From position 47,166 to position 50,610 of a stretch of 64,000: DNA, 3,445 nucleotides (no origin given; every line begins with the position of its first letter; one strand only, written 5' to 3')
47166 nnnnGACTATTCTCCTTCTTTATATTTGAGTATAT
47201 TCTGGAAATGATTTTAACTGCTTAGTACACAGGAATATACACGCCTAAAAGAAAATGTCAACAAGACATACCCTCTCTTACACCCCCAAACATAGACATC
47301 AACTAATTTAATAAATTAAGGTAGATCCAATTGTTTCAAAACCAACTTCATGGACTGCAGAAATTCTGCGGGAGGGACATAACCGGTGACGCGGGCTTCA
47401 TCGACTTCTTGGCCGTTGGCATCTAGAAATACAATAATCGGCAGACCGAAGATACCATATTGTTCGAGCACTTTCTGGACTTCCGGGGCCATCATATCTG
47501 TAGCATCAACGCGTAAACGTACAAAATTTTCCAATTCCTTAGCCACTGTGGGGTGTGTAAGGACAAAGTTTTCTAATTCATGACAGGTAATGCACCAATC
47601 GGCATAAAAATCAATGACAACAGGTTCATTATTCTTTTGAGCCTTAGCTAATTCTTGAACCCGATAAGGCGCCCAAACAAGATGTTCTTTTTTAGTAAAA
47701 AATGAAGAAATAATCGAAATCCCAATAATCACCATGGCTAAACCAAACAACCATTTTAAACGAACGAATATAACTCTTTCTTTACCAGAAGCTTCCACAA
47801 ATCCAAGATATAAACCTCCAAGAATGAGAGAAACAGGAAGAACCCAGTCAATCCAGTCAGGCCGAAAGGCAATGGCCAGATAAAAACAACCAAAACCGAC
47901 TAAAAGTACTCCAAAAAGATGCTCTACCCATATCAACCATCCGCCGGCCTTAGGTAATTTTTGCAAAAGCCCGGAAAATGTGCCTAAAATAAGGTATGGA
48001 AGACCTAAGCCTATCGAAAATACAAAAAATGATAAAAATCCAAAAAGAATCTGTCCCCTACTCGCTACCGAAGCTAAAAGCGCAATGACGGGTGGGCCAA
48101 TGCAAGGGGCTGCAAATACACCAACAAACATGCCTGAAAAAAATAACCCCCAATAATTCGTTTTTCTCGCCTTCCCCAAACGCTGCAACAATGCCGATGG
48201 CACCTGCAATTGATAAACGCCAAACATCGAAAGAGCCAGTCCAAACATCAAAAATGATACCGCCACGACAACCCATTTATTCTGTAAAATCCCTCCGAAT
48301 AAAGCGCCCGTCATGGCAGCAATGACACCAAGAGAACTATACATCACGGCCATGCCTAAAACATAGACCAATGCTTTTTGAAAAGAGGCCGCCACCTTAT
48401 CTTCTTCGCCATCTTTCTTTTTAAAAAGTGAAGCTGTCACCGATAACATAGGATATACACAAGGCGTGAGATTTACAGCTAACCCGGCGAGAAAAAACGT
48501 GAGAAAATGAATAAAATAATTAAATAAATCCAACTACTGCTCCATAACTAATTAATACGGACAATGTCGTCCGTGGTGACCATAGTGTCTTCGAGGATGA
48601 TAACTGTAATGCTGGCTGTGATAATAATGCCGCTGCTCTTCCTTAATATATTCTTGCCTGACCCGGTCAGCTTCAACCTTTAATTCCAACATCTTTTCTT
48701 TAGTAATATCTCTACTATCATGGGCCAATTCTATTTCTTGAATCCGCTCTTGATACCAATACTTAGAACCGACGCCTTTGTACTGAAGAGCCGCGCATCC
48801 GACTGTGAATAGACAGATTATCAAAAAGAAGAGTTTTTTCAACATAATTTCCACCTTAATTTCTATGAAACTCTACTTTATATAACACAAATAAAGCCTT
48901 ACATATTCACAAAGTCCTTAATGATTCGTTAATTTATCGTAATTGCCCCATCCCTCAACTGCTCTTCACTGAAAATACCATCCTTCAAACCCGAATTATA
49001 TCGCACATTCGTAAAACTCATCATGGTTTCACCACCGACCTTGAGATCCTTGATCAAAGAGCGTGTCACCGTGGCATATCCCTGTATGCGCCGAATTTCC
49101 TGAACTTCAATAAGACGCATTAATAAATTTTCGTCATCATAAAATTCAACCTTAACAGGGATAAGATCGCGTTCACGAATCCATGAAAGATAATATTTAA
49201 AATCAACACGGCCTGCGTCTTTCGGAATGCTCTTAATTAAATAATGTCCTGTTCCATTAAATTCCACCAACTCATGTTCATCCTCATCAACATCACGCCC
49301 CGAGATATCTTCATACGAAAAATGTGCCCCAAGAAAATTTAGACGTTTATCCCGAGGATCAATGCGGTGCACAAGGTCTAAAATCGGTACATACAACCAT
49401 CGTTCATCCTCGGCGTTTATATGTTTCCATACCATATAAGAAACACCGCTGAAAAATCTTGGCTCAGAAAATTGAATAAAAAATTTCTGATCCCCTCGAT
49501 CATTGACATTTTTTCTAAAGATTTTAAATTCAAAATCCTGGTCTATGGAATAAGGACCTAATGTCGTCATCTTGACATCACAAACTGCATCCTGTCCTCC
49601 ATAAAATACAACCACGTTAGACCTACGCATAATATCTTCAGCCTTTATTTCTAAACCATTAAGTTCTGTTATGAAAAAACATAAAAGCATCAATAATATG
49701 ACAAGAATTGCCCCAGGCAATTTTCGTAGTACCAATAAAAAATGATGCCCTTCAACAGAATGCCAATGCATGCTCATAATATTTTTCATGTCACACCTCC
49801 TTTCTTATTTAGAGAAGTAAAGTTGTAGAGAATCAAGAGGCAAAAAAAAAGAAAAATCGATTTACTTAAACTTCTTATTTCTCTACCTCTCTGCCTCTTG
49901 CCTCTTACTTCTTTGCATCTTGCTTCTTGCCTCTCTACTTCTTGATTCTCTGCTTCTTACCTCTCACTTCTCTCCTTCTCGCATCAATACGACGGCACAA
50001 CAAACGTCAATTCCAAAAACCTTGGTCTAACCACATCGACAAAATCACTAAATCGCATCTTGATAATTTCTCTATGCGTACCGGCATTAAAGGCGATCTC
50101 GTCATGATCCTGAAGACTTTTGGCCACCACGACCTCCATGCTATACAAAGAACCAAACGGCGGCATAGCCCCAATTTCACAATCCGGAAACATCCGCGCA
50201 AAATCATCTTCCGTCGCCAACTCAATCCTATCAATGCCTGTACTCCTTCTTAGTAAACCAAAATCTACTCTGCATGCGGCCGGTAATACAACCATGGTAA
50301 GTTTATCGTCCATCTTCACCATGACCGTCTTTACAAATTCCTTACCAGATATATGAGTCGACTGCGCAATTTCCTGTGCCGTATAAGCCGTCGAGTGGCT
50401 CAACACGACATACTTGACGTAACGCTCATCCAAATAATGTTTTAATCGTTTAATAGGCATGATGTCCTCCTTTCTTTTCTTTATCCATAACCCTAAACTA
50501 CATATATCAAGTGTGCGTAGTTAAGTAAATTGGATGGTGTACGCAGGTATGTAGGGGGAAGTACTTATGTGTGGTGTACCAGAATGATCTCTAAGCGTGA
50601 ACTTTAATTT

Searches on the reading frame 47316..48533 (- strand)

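Call 44: search_protein_families(library=pfam, proteins=[window:47316-48533:-], max_evalue=0.001)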
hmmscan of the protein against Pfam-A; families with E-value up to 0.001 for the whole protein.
window:47316-48533:- (405 aa): 6 families
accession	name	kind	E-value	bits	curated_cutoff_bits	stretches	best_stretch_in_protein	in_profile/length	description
PF02683.22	DsbD_TM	-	4.5e-46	157.3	27.1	1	8-216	3-212/219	Cytochrome C biogenesis protein transmembrane domain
PF13098.12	Thioredoxin_2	-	4.5e-14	53.1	27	1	298-393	1-102/104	Thioredoxin-like domain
PF13899.12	Thioredoxin_7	-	9e-14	51.8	27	1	294-372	9-83/83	Thioredoxin-like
PF13386.12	DsbD_2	-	1.3e-11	45.2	24.9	1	12-215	1-197/199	Cytochrome C biogenesis protein transmembrane region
PF00085.26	Thioredoxin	-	3.7e-09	37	23.5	1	299-379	15-87/103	Thioredoxin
PF03190.21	Thioredox_DsbH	-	6.6e-07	29.9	27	1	282-390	17-126/163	Protein of unknown function, DUF255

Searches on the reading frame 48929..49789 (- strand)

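Call 44: search_protein_families(library=pfam, proteins=[window:48929-49789:-], max_evalue=0.001)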
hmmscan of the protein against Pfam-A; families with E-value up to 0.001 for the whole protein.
window:48929-49789:- (286 aa): 1 family
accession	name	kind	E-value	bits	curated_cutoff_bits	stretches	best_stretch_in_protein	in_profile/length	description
PF17131.11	LolA_like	-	2.4e-47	161.4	30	1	99-279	1-183/184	Outer membrane lipoprotein-sorting protein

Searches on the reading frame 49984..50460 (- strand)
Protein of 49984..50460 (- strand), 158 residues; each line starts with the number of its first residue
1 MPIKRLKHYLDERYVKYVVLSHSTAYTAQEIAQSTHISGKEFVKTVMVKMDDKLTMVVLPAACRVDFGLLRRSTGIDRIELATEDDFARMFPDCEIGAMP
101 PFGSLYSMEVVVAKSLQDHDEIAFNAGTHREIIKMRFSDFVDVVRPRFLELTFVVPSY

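Call 44: search_protein_families(library=pfam, proteins=[window:49984-50460:-], max_evalue=0.001)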
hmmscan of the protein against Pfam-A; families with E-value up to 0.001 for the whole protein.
window:49984-50460:- (158 aa): 1 family
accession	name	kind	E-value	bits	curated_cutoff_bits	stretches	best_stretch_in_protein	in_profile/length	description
PF04073.20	tRNA_edit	-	1.5e-24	86.8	25.5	1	22-141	1-121/123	Aminoacyl-tRNA editing domain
